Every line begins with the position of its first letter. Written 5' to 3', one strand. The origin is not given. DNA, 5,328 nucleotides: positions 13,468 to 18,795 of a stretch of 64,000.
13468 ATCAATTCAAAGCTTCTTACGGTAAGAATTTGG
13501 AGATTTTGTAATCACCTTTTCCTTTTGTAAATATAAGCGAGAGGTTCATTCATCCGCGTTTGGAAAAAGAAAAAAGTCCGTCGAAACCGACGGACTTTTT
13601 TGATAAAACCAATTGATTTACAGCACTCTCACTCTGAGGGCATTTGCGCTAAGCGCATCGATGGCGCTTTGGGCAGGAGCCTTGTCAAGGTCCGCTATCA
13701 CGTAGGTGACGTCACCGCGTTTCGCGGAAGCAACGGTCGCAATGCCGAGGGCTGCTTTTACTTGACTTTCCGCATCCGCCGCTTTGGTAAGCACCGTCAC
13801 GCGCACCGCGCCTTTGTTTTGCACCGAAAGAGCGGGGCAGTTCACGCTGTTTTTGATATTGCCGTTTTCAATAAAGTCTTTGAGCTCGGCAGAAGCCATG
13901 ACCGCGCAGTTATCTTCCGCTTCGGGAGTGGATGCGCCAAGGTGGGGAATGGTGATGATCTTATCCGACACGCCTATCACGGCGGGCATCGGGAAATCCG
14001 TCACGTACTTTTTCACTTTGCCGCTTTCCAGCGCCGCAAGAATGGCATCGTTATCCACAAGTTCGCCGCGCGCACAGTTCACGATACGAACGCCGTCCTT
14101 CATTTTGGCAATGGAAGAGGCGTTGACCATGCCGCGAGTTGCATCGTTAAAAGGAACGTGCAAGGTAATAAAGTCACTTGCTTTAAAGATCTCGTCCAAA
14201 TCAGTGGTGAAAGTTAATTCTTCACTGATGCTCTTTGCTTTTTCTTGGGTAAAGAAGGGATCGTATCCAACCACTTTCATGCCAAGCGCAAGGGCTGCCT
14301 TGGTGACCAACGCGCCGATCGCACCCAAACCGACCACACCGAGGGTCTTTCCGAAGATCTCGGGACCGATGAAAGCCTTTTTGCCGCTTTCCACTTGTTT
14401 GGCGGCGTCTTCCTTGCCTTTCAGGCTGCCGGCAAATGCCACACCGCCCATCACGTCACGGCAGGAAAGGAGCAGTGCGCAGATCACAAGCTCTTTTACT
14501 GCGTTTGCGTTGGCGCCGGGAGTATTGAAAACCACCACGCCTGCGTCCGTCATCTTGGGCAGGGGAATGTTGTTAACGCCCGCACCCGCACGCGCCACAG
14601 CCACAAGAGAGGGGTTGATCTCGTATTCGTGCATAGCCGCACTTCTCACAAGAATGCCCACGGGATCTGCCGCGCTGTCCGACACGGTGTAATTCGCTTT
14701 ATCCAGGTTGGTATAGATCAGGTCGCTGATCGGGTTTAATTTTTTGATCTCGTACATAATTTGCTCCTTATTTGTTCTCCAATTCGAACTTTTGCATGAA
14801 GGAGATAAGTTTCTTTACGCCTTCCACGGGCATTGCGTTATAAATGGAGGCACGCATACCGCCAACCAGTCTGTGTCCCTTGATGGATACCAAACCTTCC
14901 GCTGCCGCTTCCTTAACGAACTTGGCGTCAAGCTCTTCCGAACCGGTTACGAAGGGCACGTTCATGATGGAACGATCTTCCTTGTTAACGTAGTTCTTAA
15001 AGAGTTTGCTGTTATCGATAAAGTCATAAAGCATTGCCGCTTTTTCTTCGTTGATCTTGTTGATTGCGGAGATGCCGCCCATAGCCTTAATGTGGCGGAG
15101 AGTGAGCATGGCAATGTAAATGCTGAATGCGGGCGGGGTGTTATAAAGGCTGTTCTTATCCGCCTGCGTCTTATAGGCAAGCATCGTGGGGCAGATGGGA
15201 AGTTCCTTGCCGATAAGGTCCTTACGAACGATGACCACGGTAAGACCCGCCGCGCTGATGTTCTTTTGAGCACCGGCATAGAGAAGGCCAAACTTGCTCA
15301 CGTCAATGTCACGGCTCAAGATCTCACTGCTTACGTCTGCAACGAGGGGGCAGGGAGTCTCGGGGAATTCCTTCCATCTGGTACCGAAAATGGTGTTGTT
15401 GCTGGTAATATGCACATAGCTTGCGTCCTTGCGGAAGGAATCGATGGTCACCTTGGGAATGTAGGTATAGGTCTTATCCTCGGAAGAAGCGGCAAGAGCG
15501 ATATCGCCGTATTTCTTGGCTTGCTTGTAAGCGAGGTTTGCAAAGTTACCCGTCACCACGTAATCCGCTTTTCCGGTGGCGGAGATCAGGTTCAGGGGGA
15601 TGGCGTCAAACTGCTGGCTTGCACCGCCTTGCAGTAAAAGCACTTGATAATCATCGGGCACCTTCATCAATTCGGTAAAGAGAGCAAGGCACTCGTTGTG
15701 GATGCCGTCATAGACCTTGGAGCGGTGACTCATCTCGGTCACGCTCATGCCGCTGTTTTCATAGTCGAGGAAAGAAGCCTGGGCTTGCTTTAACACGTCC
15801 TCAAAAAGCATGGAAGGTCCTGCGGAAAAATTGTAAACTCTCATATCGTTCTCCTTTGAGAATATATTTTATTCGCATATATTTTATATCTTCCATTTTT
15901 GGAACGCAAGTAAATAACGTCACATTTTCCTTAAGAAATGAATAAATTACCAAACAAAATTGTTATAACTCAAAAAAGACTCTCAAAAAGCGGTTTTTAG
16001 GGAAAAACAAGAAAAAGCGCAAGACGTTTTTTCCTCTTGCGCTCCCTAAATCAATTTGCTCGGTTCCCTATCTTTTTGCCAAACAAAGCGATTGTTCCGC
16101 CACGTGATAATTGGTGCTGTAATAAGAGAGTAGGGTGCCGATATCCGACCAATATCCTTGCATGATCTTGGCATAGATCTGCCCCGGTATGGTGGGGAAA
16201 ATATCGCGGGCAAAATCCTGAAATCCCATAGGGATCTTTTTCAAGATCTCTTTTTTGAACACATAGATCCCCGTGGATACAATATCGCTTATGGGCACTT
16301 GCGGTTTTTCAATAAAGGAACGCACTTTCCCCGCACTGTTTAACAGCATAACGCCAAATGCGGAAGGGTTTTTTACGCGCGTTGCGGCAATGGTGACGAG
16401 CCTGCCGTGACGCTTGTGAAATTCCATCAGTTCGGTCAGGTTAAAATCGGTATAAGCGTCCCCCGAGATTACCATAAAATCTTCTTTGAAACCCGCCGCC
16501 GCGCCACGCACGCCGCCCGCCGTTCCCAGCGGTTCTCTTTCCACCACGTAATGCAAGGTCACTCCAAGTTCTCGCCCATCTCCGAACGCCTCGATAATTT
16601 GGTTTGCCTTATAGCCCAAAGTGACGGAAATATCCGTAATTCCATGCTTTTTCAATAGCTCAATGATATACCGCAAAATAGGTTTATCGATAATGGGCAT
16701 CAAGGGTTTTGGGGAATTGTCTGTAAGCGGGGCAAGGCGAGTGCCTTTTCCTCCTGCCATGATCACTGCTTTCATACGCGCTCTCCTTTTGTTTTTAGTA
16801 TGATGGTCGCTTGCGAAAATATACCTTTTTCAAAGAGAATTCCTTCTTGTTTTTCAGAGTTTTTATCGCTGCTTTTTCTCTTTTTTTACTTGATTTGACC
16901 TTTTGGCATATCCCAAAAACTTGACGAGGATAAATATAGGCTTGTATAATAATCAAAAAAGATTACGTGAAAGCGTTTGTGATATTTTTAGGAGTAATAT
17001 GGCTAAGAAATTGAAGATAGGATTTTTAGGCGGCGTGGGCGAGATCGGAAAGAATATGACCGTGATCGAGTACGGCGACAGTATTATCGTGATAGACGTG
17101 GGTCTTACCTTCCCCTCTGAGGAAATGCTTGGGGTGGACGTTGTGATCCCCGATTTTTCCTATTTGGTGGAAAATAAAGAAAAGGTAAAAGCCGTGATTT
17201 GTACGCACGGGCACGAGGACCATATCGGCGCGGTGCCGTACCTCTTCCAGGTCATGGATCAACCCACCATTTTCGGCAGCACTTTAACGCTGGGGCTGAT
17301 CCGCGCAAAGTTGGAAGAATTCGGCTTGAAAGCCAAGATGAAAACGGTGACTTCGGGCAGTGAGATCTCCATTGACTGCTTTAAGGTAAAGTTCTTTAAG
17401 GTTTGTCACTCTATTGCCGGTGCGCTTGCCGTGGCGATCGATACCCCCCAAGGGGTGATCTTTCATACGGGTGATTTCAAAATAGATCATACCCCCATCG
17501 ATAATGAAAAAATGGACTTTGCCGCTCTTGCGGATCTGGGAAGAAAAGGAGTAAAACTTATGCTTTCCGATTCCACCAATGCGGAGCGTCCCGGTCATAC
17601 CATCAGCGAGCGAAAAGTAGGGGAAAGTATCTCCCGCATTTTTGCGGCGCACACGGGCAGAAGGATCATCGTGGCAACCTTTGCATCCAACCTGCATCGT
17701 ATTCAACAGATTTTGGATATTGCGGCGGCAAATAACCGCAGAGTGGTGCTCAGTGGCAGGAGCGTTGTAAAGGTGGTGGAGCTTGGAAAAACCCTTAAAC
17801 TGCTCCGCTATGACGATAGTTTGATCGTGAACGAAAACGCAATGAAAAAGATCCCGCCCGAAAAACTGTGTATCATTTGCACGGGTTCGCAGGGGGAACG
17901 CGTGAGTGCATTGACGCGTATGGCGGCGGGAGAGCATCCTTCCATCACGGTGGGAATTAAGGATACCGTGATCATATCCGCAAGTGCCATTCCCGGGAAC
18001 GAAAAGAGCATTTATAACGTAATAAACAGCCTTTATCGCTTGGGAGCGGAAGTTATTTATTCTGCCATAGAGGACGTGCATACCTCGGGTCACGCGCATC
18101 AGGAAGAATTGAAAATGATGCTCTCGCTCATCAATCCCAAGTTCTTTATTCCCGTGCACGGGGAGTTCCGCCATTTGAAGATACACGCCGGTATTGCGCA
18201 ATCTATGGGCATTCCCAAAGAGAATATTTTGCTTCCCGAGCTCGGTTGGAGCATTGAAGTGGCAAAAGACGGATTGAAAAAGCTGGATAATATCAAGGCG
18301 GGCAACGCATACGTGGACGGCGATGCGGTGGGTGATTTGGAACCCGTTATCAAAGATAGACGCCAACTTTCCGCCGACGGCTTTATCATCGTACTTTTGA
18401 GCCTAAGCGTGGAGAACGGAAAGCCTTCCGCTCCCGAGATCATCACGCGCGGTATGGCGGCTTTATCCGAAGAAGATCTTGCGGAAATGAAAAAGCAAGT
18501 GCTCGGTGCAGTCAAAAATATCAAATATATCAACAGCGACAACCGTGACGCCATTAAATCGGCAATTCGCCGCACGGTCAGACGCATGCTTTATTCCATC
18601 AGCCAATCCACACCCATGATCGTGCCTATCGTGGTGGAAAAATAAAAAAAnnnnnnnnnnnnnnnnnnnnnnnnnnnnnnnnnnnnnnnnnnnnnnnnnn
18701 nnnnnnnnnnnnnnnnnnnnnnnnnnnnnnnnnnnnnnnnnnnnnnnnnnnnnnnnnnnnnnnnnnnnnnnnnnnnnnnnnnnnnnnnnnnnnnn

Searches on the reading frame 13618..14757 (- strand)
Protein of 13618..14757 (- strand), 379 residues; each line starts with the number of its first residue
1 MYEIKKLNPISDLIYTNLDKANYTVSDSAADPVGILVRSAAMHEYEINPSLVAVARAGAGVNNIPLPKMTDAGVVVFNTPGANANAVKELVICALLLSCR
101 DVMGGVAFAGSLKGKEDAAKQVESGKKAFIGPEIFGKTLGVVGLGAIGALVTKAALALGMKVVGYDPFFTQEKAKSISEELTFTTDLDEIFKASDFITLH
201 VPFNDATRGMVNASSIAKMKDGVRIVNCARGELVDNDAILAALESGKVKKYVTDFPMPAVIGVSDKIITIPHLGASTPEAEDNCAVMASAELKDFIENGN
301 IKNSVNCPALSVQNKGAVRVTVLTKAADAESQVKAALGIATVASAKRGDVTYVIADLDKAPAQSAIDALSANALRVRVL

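Call 73: search_protein_families(library=pfam, proteins=[window:13618-14757:-], max_evalue=0.0001)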
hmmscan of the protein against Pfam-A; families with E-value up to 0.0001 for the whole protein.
window:13618-14757:- (379 aa): 3 families
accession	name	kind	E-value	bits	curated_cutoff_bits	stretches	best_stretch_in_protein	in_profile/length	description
PF02826.25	2-Hacid_dh_C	-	2e-41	141.8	25.1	1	119-256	15-154/178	D-isomer specific 2-hydroxyacid dehydrogenase, NAD binding domain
PF00389.36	2-Hacid_dh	-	6.1e-16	58.8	24.6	1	46-306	57-134/134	D-isomer specific 2-hydroxyacid dehydrogenase, catalytic domain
PF03446.21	NAD_binding_2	-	4.3e-06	27.3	21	1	139-245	2-109/161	NAD binding domain of 6-phosphogluconate dehydrogenase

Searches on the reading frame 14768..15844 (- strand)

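Call 73: search_protein_families(library=pfam, proteins=[window:14768-15844:-], max_evalue=0.0001)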
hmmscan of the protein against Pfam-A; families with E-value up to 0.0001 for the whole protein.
window:14768-15844:- (358 aa): 1 family
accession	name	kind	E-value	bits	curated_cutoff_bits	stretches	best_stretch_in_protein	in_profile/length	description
PF00266.25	Aminotran_5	-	1.6e-41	143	21.5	1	3-346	1-371/371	Aminotransferase class-V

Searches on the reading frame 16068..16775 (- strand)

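Call 73: search_protein_families(library=pfam, proteins=[window:16068-16775:-], max_evalue=0.0001)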
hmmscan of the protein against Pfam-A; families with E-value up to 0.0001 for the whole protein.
window:16068-16775:- (235 aa): 2 families
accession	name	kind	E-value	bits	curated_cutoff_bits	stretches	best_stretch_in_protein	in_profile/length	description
PF00483.29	NTP_transferase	-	5.7e-54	183.7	21.2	1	2-227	1-244/245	Nucleotidyl transferase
PF12804.13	NTP_transf_3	-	7.4e-10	39.7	27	1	3-131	1-122/160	MobA-like NTP transferase domain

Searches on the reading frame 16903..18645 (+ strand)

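Call 73: search_protein_families(library=pfam, proteins=[window:16903-18645:+], max_evalue=0.0001)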
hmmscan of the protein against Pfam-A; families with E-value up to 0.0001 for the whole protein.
window:16903-18645:+ (580 aa): 5 families
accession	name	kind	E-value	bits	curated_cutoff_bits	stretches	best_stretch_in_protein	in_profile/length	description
PF22505.1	RNase_J_b_CASP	-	2.9e-45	153.6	27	1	253-377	2-126/126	Ribonuclease J, beta-CASP domain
PF17770.6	RNase_J_C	-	2.7e-19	70.5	23.8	1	482-579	1-101/102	Ribonuclease J C-terminal domain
PF07521.17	RMMBL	-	1.5e-11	44.5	21.6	1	387-430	7-50/63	Zn-dependent metallo-hydrolase RNA specificity domain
PF00753.33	Lactamase_B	-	1.7e-10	41.6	22.7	1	49-116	5-65/196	Metallo-beta-lactamase superfamily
PF12706.13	Lactamase_B_2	-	3.3e-07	30.6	27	1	90-195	26-146/200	Beta-lactamase superfamily domain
